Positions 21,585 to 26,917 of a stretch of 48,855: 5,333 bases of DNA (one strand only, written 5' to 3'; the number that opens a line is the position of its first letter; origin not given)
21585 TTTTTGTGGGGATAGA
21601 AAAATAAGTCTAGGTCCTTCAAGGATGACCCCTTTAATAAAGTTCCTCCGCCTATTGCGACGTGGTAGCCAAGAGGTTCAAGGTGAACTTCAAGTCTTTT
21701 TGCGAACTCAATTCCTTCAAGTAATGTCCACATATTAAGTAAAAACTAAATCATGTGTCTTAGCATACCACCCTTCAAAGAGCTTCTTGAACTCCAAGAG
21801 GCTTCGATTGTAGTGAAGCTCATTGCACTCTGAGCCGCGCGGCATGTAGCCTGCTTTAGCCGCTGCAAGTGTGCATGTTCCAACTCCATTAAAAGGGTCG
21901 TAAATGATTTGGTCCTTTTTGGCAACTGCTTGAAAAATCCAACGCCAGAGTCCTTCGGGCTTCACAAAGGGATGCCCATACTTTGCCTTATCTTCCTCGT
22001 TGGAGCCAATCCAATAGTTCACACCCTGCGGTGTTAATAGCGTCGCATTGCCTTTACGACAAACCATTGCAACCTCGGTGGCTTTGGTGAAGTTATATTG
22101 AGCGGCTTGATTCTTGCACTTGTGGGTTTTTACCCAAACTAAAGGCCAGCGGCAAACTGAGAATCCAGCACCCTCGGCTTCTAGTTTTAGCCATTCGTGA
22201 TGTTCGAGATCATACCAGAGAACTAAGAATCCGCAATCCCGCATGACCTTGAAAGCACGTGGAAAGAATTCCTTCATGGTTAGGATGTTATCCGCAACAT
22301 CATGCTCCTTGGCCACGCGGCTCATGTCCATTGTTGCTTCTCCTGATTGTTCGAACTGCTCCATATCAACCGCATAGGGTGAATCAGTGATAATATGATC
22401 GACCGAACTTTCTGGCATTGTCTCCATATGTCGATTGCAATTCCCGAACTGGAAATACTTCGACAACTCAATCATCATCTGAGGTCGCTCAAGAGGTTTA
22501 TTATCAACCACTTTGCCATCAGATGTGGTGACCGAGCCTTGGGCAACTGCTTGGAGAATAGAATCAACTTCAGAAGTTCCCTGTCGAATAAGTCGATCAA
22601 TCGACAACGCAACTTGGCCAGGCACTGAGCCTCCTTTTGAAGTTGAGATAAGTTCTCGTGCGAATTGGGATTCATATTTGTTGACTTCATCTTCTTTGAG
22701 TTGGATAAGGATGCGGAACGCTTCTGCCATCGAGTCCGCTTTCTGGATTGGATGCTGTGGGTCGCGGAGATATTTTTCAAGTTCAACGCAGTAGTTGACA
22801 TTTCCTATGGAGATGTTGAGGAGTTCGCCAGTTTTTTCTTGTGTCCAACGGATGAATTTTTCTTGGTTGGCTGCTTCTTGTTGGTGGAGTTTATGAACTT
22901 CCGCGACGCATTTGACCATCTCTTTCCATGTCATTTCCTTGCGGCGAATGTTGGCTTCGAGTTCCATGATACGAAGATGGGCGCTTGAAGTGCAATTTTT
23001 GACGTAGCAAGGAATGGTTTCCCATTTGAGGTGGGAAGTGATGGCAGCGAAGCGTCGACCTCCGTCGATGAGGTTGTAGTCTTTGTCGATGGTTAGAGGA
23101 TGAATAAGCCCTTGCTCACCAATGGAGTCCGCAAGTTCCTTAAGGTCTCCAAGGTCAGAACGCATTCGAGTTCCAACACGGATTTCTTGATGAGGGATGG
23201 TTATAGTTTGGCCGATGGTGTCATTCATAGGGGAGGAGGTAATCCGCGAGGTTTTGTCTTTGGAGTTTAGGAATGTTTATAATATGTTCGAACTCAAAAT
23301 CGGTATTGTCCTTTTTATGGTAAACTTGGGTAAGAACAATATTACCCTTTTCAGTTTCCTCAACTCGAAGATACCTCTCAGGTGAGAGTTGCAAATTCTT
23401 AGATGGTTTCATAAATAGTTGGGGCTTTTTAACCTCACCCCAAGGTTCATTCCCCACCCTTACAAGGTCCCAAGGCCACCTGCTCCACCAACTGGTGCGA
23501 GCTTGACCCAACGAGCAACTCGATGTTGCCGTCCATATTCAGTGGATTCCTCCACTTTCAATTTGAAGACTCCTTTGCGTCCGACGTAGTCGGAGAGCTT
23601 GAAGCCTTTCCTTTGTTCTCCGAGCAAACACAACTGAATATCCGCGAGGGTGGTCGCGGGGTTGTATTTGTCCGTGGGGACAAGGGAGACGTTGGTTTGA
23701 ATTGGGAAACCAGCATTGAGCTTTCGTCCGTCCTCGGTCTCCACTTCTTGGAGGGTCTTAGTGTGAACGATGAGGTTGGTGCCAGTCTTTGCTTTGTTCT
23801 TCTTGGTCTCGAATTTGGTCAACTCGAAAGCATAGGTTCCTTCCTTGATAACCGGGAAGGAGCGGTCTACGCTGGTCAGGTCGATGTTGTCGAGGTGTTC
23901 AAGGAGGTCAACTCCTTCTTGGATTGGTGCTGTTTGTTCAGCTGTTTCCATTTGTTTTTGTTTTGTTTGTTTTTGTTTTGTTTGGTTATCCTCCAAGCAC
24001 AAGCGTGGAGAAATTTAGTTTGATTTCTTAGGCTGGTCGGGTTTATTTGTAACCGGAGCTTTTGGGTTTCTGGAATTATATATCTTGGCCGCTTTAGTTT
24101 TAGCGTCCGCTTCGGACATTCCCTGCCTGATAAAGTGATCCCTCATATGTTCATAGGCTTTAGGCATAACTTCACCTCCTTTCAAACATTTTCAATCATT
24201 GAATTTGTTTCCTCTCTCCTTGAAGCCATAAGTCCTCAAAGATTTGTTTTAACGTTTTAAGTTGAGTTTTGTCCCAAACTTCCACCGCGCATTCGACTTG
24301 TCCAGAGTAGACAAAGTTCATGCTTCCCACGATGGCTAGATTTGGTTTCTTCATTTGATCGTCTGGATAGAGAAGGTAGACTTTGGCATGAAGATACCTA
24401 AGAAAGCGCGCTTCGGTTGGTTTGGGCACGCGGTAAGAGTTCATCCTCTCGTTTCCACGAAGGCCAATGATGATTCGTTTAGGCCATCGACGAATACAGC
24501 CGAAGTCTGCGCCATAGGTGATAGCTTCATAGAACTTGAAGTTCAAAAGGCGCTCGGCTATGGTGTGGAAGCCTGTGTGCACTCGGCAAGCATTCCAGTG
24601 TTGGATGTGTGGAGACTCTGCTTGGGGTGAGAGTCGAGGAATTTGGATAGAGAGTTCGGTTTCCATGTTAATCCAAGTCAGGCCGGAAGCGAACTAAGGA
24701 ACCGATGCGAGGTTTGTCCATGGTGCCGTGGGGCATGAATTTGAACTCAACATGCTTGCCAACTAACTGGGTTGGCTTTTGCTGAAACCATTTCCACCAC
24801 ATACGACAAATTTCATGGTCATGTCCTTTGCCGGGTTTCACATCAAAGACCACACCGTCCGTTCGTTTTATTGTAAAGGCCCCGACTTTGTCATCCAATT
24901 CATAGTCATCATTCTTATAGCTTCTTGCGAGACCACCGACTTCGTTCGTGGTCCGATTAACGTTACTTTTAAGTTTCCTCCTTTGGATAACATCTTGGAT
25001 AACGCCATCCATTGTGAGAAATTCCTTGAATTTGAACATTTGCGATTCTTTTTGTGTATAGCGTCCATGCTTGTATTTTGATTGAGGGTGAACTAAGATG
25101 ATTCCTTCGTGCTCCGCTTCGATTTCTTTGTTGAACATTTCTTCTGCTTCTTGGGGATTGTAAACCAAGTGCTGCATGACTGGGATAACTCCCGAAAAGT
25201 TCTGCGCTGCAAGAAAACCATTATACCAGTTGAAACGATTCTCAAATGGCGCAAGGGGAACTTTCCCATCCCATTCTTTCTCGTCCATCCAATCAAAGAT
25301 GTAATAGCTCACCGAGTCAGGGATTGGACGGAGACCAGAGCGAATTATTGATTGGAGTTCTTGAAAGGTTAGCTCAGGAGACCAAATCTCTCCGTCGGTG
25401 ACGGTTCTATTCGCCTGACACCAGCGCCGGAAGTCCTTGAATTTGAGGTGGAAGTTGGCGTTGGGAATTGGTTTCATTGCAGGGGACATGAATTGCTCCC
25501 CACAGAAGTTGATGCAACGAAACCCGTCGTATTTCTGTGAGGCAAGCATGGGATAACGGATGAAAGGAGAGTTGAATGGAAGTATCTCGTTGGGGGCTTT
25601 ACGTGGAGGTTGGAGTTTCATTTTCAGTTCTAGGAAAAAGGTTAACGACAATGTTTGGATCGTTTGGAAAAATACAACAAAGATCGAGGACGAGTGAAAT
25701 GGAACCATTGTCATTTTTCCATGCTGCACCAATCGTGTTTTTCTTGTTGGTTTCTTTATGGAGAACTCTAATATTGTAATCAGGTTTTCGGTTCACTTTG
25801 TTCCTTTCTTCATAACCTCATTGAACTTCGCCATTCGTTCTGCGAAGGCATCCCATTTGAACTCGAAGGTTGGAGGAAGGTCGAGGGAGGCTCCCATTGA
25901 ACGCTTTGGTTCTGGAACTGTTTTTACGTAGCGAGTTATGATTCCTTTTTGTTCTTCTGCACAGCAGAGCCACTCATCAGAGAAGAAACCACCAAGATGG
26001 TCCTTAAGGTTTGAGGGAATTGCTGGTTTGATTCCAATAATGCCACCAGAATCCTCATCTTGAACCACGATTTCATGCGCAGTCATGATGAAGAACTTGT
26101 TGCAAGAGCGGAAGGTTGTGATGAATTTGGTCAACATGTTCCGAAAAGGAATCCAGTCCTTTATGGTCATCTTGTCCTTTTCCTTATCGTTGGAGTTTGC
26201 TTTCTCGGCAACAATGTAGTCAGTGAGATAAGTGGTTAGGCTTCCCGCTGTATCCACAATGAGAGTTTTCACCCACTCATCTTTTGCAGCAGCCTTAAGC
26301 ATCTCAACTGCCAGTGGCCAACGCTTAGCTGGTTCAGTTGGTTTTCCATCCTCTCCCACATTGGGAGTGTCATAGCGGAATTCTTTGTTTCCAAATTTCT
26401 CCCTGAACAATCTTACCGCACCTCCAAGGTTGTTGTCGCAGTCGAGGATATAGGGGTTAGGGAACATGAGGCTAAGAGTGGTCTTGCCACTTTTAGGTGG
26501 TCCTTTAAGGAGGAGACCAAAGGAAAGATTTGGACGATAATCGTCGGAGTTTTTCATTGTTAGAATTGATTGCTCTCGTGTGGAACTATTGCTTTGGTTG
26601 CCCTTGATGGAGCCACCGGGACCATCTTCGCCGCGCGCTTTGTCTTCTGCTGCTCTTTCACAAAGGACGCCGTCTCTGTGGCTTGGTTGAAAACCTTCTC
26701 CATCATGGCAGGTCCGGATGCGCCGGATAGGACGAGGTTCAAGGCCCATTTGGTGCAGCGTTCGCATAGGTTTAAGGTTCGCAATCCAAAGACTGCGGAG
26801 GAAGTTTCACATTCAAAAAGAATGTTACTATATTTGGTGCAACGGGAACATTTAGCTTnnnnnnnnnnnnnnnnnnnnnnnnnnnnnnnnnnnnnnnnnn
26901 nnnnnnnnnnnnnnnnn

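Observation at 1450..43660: A 23-bp start-associated palindrome (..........-NNN-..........) marks ten gene junctions on both transcription arms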

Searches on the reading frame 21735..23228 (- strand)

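Call 14: search_protein_families(library=pfam, proteins=[window:21735-23228:-], max_evalue=0.01)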
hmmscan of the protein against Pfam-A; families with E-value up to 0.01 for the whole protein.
window:21735-23228:- (497 aa): 3 families
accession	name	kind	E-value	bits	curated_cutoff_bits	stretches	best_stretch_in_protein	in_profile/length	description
PF01555.25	N6_N4_Mtase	-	7.9e-15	55.8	26.7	1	276-461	1-204/221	DNA methylase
PF02195.25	ParB_N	-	4e-08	33.6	26.3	1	21-90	19-91/95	ParB N-terminal domain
PF01170.24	UPF0020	-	0.0011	19.2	22.3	0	270-308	116-154/197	RMKL-like, methyltransferase domain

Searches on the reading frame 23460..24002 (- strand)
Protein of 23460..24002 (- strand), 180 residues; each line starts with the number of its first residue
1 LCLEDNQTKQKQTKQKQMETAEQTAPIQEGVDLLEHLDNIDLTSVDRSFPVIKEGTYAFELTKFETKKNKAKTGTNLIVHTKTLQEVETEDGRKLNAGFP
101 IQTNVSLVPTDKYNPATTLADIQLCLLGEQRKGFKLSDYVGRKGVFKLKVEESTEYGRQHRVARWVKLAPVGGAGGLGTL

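Call 15: search_protein_families(library=pfam, proteins=[window:23460-24002:-], max_evalue=0.01)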
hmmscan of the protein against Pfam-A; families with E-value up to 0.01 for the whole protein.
window:23460-24002:- (180 aa): 0 families

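Call 60: search_protein_families(library=phrogs, proteins=[window:23460-24002:-], max_evalue=0.01)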
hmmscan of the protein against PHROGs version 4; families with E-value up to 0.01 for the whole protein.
window:23460-24002:- (180 aa): 0 families

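Call 91: search_protein_families(library=ncbifam, proteins=[window:23460-24002:-], max_evalue=0.01)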
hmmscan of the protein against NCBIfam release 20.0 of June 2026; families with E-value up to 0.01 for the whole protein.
window:23460-24002:- (180 aa): 0 families

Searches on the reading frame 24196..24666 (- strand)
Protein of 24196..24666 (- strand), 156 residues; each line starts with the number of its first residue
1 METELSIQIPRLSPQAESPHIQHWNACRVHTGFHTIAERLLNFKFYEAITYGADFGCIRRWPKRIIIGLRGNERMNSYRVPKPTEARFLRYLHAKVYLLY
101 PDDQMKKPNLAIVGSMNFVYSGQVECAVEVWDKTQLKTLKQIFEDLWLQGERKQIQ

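Call 14: search_protein_families(library=pfam, proteins=[window:24196-24666:-], max_evalue=0.01)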
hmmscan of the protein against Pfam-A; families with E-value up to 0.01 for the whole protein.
window:24196-24666:- (156 aa): 2 families
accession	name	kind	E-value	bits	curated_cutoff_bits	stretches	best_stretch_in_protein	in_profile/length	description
PF13091.12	PLDc_2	-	1.3e-05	25.5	27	1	85-147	78-132/132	PLD-like domain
PF09565.16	RE_NgoFVII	-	0.00046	20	23.8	1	92-146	93-148/162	NgoFVII restriction endonuclease N-terminal PLD domain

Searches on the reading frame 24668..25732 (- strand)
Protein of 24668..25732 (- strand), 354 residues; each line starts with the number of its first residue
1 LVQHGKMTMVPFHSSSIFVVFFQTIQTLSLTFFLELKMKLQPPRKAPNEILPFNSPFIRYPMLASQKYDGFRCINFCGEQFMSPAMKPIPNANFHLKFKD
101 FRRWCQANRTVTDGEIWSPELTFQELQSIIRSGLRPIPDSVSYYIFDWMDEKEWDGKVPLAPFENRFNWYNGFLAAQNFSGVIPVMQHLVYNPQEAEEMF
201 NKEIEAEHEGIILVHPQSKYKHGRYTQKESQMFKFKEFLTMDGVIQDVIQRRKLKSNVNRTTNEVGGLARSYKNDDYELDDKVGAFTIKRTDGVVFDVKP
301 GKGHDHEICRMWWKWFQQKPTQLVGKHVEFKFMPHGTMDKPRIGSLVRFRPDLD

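Call 14: search_protein_families(library=pfam, proteins=[window:24668-25732:-], max_evalue=0.01)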
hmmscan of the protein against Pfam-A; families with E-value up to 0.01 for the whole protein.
window:24668-25732:- (354 aa): 2 families
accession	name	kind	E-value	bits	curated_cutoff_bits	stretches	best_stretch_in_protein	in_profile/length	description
PF01068.26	DNA_ligase_A_M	-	4.1e-09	36.8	26.2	1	62-236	22-204/204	ATP dependent DNA ligase domain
PF14743.12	DNA_ligase_OB_2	-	0.0015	18.9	28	1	280-350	7-66/66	DNA ligase OB-like domain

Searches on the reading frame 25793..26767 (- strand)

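Call 14: search_protein_families(library=pfam, proteins=[window:25793-26767:-], max_evalue=0.01)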
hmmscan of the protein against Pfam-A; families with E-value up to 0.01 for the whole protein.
window:25793-26767:- (324 aa): 1 family
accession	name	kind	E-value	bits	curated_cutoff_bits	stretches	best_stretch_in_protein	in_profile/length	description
PF13479.12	AAA_24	-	1.2e-15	58.3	27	1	86-258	6-158/195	AAA domain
